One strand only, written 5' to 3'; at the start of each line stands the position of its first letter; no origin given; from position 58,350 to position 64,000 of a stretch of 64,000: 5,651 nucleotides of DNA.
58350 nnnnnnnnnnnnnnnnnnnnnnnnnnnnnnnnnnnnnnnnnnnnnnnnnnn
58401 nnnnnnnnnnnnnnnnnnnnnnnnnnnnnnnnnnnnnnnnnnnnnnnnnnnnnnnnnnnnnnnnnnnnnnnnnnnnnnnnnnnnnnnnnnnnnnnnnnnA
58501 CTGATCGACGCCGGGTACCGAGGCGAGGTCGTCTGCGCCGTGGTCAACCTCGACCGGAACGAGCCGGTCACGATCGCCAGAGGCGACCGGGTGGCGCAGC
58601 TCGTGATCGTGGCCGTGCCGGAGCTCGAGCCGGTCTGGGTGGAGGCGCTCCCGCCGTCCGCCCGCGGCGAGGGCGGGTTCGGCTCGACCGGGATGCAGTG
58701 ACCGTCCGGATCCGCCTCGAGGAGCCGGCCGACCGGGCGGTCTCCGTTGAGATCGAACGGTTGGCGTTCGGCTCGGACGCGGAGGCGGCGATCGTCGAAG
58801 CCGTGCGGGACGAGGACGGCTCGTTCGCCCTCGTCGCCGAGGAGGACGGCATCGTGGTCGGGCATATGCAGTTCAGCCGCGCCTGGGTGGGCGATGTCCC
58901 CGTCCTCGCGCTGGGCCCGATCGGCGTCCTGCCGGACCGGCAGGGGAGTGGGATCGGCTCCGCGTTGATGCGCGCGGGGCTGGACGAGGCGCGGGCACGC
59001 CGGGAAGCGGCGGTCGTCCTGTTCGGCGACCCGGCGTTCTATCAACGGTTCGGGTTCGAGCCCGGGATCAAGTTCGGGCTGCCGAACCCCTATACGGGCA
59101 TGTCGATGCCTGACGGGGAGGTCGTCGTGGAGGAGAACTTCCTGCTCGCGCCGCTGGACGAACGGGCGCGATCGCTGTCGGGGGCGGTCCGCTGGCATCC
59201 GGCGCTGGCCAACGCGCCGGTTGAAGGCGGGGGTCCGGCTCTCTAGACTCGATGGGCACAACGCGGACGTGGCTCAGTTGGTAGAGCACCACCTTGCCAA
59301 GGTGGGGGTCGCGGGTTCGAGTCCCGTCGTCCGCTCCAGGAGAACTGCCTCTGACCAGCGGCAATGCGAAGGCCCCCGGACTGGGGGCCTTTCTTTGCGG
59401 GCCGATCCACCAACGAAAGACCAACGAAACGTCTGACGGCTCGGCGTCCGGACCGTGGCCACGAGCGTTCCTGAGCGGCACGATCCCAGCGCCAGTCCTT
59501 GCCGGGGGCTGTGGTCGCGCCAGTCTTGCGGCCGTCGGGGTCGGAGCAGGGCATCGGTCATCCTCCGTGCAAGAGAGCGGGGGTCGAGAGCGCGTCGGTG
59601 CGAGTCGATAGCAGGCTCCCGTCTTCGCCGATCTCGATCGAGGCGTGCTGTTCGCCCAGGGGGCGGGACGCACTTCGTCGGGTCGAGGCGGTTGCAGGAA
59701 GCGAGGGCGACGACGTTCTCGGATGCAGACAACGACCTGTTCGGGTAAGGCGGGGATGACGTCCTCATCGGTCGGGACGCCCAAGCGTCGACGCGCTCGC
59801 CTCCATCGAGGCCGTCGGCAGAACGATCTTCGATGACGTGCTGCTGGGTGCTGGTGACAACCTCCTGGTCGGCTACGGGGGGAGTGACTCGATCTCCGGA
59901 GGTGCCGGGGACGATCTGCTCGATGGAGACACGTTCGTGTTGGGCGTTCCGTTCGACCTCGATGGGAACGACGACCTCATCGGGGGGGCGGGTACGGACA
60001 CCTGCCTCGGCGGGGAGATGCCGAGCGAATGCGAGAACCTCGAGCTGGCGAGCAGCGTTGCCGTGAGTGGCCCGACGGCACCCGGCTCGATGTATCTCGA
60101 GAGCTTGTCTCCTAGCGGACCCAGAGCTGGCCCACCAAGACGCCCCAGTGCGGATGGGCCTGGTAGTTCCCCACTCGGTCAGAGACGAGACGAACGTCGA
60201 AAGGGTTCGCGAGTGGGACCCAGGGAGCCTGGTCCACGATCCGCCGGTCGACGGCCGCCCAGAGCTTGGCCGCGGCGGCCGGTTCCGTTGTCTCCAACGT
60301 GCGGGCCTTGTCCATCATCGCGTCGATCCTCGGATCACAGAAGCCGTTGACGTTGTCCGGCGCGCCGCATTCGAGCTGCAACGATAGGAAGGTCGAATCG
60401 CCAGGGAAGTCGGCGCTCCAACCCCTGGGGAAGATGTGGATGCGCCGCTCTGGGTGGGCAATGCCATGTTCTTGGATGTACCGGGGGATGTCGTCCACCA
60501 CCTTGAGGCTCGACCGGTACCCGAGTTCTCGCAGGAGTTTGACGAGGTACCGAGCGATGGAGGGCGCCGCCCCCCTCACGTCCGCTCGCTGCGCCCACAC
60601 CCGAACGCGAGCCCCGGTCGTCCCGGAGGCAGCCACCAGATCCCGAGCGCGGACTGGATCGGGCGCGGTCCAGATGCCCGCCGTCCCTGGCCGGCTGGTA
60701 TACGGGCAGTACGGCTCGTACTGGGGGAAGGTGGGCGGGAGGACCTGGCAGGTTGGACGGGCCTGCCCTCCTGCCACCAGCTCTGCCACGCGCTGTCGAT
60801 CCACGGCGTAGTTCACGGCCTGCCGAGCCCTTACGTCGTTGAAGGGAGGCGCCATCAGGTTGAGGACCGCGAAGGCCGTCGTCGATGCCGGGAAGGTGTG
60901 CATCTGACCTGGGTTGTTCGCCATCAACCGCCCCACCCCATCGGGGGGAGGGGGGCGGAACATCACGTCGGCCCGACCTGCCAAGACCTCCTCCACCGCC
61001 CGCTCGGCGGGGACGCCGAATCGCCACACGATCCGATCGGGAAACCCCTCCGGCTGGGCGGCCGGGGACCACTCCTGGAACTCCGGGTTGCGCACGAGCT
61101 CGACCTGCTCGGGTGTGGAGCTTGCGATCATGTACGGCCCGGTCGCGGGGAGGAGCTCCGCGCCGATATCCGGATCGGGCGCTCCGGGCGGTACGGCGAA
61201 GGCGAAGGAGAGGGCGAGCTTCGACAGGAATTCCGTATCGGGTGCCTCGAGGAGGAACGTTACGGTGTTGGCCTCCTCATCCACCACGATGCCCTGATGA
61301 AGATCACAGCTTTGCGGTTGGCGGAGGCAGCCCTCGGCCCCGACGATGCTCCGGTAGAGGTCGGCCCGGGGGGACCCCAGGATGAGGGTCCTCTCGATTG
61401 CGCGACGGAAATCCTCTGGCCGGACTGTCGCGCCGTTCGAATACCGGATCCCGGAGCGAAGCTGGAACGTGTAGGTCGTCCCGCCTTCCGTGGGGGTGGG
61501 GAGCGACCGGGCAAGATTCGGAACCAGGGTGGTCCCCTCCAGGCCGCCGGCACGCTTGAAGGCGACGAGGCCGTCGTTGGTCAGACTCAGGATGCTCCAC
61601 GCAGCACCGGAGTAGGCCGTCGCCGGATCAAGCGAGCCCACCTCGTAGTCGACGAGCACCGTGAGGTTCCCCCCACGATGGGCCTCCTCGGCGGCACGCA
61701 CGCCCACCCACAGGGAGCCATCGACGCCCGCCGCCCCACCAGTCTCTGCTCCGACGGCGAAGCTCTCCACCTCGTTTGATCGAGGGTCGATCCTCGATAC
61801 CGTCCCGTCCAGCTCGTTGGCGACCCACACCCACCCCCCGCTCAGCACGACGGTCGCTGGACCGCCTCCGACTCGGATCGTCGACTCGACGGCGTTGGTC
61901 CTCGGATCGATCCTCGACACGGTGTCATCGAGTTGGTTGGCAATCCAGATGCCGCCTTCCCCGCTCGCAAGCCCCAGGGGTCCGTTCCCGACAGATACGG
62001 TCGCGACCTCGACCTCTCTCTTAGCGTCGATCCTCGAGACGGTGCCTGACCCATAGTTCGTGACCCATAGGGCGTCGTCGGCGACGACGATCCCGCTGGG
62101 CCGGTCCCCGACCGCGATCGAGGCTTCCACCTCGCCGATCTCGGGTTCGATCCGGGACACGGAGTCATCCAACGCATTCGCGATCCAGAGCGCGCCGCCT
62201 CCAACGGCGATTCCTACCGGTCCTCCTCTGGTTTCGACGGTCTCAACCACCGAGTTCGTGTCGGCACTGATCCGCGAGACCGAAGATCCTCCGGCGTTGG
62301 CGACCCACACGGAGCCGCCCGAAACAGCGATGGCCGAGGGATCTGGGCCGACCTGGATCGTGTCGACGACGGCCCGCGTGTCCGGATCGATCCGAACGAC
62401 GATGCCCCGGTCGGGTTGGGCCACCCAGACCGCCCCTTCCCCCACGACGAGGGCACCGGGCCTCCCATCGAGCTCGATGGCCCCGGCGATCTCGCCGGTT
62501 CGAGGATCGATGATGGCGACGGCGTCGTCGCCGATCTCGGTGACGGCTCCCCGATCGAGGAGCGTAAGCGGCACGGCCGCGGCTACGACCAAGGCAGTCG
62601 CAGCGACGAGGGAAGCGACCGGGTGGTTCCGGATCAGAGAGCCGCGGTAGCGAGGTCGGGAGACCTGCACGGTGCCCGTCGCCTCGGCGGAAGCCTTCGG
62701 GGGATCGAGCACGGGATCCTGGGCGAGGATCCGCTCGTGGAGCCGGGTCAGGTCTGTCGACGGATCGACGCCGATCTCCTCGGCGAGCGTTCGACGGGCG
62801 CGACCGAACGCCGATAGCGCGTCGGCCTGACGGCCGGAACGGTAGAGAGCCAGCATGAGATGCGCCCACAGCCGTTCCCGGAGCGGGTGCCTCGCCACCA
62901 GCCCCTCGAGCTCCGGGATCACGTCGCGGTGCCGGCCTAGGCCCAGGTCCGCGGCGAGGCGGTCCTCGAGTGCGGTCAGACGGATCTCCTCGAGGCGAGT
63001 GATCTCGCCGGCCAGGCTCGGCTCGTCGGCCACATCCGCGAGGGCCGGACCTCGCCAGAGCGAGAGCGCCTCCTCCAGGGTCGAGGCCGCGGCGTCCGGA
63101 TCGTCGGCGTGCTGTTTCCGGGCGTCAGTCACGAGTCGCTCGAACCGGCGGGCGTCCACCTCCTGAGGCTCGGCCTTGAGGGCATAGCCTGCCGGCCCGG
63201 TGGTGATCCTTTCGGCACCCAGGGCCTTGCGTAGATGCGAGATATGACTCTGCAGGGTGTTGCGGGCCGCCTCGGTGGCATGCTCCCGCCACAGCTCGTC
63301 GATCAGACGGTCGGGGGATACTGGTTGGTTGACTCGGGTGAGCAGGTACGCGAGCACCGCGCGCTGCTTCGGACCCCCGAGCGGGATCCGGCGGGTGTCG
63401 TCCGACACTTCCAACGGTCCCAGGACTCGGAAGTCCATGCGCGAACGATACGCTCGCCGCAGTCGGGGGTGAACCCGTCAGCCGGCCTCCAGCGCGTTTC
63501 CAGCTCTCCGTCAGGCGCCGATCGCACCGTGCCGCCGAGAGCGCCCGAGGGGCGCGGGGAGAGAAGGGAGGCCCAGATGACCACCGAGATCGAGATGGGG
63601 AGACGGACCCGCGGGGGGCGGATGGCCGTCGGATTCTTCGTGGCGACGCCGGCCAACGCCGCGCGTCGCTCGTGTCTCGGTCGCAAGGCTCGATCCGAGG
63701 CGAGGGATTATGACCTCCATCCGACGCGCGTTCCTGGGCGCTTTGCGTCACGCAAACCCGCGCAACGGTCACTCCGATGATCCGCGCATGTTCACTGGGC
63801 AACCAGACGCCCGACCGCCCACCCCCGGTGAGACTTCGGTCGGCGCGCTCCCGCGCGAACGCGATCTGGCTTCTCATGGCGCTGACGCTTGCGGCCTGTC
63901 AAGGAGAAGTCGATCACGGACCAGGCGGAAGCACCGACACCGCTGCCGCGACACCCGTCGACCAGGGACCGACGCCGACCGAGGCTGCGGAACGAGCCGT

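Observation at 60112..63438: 1108-aa one-component transmembrane regulator combining SARP/BTAD DNA-binding, a YVTN beta-propeller and a family-5 solute-binding domain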

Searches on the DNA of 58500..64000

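Call 70: search_rna_families(source=window, start=58500, end=64000, threshold=gathering)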
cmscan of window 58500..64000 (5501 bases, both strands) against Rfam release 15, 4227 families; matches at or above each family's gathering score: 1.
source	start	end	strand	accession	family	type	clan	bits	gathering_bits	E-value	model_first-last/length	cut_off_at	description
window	59263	59335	+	RF00005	tRNA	Gene; tRNA;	CL00001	71.9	29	8.2e-15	1-71/71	no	tRNA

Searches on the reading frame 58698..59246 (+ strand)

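Call 75: search_protein_families(library=pfam, proteins=[window:58698-59246:+], max_evalue=0.0001)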
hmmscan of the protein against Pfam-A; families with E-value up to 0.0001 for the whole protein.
window:58698-59246:+ (182 aa): 4 families
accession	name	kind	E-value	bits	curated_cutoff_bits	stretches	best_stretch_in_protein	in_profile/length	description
PF00583.31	Acetyltransf_1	-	1e-13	52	20.7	1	34-120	22-116/116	Acetyltransferase (GNAT) family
PF13508.13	Acetyltransf_7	-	3.3e-12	47.1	27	1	43-122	4-84/84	Acetyltransferase (GNAT) domain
PF13527.13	Acetyltransf_9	-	2.6e-10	40.8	25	1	11-122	8-126/127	Acetyltransferase (GNAT) domain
PF13673.13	Acetyltransf_10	-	7.1e-05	23.2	23.6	0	31-121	21-108/128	Acetyltransferase (GNAT) domain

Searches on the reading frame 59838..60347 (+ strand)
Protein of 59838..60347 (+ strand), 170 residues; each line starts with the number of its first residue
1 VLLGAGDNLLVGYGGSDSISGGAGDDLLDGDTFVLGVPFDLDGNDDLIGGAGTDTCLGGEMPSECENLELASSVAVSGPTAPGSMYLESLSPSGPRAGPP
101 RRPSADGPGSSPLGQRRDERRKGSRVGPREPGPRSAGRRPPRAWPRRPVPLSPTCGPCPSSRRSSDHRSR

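Call 16: search_protein_families(library=pfam, proteins=[window:59838-60347:+], max_evalue=1)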
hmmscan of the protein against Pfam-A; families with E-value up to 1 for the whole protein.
seq(170 aa): 1 family
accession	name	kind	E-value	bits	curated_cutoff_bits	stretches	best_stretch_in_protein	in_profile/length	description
PF00353.25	HemolysinCabind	-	3.8e-07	30.4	23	2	4-31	3-30/36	RTX calcium-binding nonapeptide repeat (4 copies)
